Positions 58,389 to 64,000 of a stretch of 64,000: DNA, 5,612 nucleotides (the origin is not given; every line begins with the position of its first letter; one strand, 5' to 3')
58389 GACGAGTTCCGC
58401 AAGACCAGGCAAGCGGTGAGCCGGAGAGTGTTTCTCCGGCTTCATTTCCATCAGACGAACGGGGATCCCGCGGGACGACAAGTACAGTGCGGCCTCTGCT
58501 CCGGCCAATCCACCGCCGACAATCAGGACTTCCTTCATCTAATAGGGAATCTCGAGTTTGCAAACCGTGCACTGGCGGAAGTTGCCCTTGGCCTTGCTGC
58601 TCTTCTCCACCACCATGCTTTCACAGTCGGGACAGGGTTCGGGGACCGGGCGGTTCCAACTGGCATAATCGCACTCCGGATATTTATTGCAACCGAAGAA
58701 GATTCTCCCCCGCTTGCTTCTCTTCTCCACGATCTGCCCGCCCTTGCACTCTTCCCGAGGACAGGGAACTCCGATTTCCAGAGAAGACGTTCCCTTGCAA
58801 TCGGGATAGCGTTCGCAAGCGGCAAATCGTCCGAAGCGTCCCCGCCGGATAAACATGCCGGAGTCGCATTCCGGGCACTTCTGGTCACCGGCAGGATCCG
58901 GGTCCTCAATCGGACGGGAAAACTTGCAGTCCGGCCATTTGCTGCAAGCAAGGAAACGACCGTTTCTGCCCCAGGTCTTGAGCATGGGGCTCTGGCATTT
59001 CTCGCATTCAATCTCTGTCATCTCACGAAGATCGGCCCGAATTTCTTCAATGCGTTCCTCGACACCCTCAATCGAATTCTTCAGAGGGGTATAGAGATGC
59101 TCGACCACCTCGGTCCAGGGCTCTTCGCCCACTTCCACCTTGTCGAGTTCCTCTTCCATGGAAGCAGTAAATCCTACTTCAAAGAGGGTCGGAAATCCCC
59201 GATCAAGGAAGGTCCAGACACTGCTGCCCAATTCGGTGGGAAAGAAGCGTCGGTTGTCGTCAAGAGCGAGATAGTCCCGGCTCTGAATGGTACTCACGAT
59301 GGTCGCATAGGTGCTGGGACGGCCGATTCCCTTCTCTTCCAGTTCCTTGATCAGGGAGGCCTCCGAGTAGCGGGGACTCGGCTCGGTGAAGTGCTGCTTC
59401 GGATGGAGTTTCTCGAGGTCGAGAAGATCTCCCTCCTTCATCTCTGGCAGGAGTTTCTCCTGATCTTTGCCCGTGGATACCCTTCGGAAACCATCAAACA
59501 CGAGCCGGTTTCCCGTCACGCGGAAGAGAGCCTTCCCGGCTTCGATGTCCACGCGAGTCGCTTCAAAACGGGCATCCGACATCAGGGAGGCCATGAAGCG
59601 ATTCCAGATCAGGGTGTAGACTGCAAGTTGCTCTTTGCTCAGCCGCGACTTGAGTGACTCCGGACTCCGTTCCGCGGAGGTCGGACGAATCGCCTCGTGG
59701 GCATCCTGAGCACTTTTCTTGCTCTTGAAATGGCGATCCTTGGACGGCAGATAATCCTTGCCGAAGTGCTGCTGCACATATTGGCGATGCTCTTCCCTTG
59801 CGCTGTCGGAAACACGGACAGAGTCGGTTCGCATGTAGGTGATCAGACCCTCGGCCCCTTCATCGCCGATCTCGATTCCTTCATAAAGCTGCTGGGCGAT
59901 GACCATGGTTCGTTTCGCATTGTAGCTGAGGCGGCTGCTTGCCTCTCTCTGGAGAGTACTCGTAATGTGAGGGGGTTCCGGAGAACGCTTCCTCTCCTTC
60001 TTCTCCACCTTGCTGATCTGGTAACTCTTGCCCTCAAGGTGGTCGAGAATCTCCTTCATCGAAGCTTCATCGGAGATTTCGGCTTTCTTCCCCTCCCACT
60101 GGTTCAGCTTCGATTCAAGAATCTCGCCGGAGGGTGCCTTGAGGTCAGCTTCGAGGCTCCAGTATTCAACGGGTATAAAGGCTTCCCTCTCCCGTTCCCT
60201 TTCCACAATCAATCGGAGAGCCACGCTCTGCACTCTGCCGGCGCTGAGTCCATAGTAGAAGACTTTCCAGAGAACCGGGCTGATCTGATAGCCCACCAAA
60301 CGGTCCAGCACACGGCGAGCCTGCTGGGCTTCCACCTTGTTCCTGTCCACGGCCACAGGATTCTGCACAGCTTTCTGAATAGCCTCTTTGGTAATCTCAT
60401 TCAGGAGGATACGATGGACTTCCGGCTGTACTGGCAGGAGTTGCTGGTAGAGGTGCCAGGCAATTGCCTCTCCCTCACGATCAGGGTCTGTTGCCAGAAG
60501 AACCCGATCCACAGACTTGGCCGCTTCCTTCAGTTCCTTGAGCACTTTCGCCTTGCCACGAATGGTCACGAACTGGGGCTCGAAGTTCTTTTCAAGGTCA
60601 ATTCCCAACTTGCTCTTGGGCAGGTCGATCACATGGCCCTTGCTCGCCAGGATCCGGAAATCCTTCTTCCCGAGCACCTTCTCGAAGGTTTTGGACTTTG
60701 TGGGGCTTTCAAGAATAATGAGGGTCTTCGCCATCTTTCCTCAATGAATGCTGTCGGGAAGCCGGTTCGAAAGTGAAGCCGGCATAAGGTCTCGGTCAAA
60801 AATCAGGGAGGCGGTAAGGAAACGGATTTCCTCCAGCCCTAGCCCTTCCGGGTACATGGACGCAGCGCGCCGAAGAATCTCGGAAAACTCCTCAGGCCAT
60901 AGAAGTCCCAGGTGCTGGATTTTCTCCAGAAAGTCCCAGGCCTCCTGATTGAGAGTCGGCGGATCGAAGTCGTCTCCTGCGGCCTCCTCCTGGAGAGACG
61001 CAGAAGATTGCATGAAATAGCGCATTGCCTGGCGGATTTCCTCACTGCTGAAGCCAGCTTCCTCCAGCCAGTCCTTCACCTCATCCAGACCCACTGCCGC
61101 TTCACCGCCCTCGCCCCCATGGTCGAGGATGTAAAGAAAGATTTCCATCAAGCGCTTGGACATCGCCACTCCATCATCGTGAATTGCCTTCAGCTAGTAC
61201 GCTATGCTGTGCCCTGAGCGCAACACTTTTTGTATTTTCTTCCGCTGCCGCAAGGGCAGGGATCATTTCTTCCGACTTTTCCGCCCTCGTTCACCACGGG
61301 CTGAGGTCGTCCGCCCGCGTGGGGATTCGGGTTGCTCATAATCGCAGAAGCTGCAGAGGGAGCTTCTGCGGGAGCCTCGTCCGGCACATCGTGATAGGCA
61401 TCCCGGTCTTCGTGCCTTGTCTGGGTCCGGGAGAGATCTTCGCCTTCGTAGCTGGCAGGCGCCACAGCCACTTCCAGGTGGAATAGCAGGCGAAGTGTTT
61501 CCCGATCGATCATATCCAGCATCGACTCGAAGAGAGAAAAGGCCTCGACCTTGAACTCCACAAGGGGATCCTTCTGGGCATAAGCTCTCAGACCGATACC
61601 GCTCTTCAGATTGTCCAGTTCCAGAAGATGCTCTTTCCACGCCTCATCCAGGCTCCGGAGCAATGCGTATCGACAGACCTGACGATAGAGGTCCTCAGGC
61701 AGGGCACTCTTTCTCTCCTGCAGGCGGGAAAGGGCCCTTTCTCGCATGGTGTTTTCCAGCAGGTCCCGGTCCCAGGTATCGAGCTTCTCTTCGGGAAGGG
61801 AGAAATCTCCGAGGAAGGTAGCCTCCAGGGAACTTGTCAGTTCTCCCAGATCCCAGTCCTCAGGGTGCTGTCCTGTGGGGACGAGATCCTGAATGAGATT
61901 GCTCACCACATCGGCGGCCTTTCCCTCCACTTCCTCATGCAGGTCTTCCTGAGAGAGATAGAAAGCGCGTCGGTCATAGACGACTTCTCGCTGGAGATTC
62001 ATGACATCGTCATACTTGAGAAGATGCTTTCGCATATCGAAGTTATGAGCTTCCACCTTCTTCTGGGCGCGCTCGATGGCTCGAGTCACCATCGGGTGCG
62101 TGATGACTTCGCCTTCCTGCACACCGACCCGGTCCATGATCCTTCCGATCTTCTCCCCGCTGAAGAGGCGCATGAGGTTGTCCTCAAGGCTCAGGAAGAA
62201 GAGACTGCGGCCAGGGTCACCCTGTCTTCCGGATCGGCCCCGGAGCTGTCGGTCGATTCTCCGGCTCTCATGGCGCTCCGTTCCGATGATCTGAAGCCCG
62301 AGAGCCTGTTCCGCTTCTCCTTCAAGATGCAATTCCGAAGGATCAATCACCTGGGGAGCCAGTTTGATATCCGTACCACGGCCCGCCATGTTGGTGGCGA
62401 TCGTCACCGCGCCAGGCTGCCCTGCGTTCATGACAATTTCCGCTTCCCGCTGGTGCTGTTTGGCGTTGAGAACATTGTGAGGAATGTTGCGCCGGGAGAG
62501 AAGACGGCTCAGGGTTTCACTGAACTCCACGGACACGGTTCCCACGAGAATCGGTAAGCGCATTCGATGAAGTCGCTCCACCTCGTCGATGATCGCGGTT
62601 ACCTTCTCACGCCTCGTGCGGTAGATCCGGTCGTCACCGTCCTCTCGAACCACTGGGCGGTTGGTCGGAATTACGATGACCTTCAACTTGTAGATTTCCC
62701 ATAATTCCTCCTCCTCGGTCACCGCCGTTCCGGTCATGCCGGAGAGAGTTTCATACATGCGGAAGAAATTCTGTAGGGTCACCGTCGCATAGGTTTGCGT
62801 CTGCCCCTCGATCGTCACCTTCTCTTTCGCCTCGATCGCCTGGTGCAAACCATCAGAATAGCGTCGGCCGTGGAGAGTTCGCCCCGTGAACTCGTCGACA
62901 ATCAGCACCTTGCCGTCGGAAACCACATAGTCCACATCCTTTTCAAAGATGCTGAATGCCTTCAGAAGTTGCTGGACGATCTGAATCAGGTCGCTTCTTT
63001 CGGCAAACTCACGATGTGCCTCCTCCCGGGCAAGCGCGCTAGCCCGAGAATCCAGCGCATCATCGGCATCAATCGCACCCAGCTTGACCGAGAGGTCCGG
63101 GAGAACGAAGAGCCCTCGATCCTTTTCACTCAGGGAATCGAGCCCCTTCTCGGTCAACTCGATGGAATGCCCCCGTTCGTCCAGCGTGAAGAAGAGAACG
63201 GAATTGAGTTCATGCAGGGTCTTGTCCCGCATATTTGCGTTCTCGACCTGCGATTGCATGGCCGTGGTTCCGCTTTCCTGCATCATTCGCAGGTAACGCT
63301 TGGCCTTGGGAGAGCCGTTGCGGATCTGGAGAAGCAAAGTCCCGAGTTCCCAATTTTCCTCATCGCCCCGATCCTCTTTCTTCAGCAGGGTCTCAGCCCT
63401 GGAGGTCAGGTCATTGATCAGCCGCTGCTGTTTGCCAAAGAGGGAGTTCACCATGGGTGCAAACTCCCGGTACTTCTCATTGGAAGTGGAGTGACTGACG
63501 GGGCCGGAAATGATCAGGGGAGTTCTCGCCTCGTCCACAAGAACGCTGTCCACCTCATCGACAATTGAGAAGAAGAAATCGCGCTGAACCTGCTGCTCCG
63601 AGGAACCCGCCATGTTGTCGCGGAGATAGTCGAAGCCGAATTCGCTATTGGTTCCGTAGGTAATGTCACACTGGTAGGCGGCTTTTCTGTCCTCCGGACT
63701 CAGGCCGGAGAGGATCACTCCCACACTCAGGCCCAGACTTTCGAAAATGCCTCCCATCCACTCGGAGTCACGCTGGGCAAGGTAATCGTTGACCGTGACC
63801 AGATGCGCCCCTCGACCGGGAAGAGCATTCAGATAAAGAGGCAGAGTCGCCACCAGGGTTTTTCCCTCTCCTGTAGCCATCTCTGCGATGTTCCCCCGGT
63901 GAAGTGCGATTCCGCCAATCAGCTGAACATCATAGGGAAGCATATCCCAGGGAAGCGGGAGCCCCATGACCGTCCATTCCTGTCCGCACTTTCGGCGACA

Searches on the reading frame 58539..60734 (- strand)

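Call 29: search_protein_families(library=pfam, proteins=[window:58539-60734:-])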
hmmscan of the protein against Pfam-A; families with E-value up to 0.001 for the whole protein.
window:58539-60734:- (731 aa): 3 families
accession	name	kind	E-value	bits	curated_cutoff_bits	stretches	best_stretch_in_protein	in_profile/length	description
PF01131.25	Topoisom_bac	-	3.9e-127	425.1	35.1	1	129-544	2-410/411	DNA topoisomerase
PF01396.24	Zn_ribbon_Top1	-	6.5e-35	119.1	32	3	617-652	1-36/39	Topoisomerase DNA binding C4 zinc finger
PF01751.28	Toprim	-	8.5e-23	80.8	23.1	1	4-113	1-95/96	Toprim domain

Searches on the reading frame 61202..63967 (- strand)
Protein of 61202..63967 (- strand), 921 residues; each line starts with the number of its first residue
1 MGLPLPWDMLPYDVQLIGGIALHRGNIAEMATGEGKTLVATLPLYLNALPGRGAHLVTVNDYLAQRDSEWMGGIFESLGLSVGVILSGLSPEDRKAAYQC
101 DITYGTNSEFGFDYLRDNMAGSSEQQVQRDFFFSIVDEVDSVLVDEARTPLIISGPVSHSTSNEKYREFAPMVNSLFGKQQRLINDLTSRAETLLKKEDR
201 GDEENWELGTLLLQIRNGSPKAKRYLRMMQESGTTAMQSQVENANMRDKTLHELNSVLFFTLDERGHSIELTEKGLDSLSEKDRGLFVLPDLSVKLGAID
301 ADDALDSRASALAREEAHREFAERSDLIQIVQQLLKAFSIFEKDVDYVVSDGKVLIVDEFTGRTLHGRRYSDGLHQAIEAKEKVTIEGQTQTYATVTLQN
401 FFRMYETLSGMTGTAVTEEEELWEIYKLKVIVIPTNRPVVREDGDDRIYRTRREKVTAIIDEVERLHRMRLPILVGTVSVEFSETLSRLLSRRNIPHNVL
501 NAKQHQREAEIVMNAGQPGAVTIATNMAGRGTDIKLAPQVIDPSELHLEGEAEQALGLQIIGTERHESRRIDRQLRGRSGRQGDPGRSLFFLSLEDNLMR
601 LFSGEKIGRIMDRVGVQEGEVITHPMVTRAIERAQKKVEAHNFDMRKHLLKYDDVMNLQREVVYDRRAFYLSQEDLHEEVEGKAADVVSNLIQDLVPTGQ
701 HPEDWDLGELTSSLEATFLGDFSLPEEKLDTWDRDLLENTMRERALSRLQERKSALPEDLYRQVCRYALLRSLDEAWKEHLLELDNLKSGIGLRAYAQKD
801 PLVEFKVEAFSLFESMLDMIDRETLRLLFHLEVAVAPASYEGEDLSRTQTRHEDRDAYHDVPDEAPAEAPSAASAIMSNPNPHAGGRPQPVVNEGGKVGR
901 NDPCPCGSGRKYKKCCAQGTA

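Call 29: search_protein_families(library=pfam, proteins=[window:61202-63967:-])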
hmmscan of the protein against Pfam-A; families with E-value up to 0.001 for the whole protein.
window:61202-63967:- (921 aa): 7 families
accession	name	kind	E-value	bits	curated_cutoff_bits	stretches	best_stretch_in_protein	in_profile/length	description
PF07517.20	SecA_DEAD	-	8.3e-103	344.1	24.6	1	8-423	75-290/290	SecA DEAD-like domain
PF21090.3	P-loop_SecA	-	7e-74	248.3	27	2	438-538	1-101/205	SecA P-loop domain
PF07516.18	SecA_SW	-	7e-63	212.7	26.7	1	621-831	1-199/200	SecA Wing and Scaffold domain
PF01043.26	SecA_PP_bind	-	1.8e-27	96.5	23.5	1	247-379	9-110/110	SecA preprotein cross-linking domain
PF02810.21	SEC-C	-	8.9e-10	38.7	20.4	1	900-917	1-18/19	SEC-C motif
PF00270.35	DEAD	-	1.5e-06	28.5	26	1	25-146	16-133/167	DEAD/DEAH box helicase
PF00271.37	Helicase_C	-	0.00083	20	23.5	0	457-582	4-109/110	Helicase conserved C-terminal domain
